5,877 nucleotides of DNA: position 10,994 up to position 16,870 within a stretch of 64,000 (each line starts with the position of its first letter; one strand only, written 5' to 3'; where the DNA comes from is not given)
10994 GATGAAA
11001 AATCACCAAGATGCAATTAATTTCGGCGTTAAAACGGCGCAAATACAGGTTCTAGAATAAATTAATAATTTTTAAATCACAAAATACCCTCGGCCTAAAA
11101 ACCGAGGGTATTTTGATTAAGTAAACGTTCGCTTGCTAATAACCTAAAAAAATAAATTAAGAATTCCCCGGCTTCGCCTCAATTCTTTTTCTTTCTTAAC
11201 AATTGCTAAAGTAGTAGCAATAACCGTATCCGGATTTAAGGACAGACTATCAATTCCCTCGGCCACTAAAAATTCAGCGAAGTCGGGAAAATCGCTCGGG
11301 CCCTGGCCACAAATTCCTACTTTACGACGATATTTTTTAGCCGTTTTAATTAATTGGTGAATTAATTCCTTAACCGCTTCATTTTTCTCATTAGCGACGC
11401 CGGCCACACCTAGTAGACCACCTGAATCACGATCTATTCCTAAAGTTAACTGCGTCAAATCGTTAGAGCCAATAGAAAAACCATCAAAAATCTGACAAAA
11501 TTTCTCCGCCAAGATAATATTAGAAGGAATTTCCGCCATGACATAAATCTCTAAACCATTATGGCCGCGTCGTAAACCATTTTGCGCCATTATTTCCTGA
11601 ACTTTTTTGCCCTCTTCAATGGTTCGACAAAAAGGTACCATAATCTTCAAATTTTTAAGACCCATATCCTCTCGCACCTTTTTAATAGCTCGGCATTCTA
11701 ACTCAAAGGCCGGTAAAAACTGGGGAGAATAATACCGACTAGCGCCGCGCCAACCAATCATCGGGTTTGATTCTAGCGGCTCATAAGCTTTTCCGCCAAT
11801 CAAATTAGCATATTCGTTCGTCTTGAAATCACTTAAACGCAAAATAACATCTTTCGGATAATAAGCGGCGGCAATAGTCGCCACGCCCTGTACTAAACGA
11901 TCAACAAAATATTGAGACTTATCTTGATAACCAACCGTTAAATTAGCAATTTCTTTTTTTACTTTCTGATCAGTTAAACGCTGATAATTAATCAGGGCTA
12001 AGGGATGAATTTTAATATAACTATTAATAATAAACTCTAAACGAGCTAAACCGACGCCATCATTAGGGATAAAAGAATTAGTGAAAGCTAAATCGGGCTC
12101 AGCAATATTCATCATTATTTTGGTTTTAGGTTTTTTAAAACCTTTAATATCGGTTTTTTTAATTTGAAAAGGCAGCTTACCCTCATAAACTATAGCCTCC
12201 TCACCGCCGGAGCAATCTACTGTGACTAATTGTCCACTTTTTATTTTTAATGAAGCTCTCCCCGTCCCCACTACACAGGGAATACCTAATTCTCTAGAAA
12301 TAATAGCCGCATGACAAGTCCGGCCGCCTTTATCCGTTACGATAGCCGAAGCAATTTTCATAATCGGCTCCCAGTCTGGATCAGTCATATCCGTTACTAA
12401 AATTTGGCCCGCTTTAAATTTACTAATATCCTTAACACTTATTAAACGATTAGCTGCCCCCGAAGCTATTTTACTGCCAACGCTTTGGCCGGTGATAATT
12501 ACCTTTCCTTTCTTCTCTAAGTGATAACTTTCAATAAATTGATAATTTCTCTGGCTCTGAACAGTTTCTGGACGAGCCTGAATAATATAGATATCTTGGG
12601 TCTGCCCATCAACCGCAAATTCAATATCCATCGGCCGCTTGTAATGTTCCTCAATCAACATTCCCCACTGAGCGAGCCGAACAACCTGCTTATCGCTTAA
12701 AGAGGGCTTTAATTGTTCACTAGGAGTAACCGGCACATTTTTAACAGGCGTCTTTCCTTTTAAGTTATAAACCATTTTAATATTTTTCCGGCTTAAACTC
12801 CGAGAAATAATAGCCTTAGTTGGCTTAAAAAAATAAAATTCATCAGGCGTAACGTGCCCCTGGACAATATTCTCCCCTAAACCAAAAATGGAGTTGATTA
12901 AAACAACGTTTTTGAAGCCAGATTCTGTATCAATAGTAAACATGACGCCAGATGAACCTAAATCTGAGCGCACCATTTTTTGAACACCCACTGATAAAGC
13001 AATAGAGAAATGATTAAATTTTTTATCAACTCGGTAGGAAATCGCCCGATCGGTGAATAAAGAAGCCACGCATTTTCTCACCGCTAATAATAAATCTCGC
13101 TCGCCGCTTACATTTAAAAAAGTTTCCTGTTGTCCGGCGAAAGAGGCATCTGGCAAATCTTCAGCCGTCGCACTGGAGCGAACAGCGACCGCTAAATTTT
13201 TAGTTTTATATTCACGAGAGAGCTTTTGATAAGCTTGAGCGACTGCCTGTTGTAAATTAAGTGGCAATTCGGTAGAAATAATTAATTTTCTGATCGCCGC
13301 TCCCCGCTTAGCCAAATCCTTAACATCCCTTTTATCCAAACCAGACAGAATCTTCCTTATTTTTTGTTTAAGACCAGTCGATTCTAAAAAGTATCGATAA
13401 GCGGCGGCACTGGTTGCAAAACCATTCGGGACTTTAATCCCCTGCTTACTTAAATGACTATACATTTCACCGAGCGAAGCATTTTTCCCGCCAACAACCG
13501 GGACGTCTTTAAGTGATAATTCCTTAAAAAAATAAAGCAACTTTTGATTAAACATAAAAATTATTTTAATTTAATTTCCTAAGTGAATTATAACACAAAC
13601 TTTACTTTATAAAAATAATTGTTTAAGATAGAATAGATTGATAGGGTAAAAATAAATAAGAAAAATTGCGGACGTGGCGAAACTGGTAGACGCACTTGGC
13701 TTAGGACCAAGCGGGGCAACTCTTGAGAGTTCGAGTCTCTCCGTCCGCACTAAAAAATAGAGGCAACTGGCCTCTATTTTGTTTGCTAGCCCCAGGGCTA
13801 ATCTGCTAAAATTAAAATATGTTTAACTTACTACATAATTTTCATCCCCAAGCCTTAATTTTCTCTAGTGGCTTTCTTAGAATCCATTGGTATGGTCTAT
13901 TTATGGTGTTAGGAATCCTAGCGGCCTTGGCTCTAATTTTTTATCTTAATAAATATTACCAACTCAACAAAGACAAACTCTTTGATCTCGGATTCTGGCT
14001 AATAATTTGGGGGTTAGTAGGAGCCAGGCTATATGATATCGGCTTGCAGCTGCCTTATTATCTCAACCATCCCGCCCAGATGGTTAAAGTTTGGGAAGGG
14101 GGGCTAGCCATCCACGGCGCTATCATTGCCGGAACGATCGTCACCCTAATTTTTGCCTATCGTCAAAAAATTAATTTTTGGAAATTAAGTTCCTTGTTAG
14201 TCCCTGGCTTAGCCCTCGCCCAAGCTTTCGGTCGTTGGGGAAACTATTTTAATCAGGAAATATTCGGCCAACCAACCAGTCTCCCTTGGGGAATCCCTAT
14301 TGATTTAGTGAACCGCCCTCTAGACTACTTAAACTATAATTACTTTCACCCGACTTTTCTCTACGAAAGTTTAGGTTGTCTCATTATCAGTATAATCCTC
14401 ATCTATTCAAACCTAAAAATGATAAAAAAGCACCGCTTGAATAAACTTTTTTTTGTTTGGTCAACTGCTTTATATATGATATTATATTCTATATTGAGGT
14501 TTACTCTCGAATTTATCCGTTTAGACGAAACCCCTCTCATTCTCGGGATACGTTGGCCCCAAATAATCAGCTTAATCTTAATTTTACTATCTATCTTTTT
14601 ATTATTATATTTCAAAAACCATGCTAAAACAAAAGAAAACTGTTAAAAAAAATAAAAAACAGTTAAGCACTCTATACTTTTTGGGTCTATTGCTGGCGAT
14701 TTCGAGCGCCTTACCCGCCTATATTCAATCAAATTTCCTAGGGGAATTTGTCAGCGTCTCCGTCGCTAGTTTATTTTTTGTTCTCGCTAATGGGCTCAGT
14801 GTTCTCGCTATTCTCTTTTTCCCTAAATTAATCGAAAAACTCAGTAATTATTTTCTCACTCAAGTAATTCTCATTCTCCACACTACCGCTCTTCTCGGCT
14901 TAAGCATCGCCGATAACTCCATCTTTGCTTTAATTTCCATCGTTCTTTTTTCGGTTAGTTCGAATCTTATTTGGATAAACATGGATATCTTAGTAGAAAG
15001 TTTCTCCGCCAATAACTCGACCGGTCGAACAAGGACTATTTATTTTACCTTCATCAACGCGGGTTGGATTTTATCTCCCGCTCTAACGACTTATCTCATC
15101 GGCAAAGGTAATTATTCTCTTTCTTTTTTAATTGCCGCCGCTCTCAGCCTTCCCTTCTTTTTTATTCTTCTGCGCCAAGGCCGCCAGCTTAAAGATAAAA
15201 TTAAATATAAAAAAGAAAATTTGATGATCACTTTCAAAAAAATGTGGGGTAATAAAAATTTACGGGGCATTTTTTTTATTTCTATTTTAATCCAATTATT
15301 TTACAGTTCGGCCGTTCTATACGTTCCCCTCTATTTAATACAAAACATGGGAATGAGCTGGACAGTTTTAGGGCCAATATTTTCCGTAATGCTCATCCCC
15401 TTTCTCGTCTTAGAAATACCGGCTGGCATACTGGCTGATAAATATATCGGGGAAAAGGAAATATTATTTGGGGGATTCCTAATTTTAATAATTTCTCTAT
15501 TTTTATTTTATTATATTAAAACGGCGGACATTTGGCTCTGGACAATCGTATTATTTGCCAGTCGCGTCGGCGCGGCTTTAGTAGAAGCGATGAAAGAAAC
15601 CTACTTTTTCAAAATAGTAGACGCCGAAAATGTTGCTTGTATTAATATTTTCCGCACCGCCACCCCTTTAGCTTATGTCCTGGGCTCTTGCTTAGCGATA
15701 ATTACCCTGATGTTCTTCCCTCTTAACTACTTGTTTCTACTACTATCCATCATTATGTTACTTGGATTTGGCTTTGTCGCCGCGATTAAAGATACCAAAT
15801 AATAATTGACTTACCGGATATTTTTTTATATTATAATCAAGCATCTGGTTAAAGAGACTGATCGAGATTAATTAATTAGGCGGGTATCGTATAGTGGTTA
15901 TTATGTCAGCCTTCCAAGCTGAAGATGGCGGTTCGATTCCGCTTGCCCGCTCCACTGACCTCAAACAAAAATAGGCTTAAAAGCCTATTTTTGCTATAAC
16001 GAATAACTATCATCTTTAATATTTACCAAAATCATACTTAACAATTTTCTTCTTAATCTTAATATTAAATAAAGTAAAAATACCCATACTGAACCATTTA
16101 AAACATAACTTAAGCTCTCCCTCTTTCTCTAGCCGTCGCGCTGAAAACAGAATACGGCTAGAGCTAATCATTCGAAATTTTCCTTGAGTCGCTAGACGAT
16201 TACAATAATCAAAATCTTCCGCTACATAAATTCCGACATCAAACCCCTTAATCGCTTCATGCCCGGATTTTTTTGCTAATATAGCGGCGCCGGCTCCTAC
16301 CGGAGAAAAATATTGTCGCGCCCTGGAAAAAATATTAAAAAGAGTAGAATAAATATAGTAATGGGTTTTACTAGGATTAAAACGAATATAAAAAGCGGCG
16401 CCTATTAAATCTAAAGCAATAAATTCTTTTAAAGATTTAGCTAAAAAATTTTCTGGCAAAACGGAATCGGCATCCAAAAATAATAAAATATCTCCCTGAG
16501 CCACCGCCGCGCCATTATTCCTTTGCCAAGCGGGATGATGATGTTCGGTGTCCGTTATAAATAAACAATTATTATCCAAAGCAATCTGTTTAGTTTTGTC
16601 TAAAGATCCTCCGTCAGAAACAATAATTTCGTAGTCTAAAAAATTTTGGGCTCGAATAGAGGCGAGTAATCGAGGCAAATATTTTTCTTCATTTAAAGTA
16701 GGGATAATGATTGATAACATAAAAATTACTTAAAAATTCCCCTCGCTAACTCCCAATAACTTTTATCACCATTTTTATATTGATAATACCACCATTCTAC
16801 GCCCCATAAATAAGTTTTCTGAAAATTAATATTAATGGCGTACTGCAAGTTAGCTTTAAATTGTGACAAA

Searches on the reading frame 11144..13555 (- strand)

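Call 27: search_protein_families(library=pfam, proteins=[window:11144-13555:-], max_evalue=0.01)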
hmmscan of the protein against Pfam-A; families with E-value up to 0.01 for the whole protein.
window:11144-13555:- (803 aa): 3 families
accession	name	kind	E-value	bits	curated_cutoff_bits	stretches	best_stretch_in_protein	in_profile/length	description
PF01326.24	PPDK_N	-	3e-125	418.3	27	1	19-338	2-317/328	Pyruvate phosphate dikinase, AMP/ATP-binding domain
PF02896.24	PEP-utilizers_C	-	1.1e-57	195.9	22.8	1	475-786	17-289/293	PEP-utilising enzyme, PEP-binding domain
PF00391.29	PEP-utilizers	-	4.7e-27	93.8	23.1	1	380-451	1-72/72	PEP-utilising enzyme, mobile domain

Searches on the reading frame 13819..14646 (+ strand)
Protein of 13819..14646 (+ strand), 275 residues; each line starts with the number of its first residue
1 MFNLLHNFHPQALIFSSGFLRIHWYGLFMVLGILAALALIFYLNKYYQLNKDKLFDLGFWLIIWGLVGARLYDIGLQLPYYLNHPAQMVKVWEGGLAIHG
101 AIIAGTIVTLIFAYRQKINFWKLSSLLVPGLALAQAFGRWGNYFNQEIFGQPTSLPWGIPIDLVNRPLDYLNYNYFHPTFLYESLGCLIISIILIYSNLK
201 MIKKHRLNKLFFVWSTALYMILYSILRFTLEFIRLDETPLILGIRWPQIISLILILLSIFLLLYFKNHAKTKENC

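Call 27: search_protein_families(library=pfam, proteins=[window:13819-14646:+], max_evalue=0.01)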
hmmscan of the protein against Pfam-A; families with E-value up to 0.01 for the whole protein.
window:13819-14646:+ (275 aa): 1 family
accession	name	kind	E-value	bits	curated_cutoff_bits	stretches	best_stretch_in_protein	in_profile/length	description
PF01790.23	LGT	-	3e-65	220.4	24.9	1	14-264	3-240/240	Prolipoprotein diacylglyceryl transferase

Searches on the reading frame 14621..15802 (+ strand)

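Call 27: search_protein_families(library=pfam, proteins=[window:14621-15802:+], max_evalue=0.01)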
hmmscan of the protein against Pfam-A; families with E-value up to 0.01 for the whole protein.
window:14621-15802:+ (393 aa): 1 family
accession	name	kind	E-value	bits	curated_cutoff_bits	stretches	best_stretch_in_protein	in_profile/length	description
PF07690.21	MFS_1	-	6.3e-24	85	33.4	2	26-259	14-249/347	Major Facilitator Superfamily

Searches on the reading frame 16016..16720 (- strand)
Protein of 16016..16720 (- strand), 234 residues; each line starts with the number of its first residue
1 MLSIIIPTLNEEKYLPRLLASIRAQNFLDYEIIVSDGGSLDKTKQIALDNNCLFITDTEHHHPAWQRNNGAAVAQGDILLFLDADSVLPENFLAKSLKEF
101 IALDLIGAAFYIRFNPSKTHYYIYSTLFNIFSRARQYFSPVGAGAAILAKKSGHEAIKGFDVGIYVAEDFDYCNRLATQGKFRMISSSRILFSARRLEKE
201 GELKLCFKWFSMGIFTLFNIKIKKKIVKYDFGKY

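Call 76: search_protein_families(library=pfam, proteins=[window:16016-16720:-], max_evalue=0.001)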
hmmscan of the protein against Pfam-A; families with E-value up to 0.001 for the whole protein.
window:16016-16720:- (234 aa): 5 families
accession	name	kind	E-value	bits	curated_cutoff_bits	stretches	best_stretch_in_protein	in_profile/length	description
PF00535.33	Glycos_transf_2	-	3.7e-27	95.8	23.3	1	3-126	1-129/168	Glycosyl transferase family 2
PF10111.15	Glyco_tranf_2_2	-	1.3e-09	38.4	27.3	1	3-195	1-218/276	Glycosyltransferase like family 2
PF13641.12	Glyco_tranf_2_3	-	4.5e-07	30.5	27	1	2-180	3-198/230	Glycosyltransferase like family 2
PF13632.12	Glyco_trans_2_3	-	4.5e-06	27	27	1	79-189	2-120/198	Glycosyl transferase family group 2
PF13506.12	Glyco_transf_21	-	0.00015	21.7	21.7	1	68-189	23-149/174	Glycosyl transferase family 21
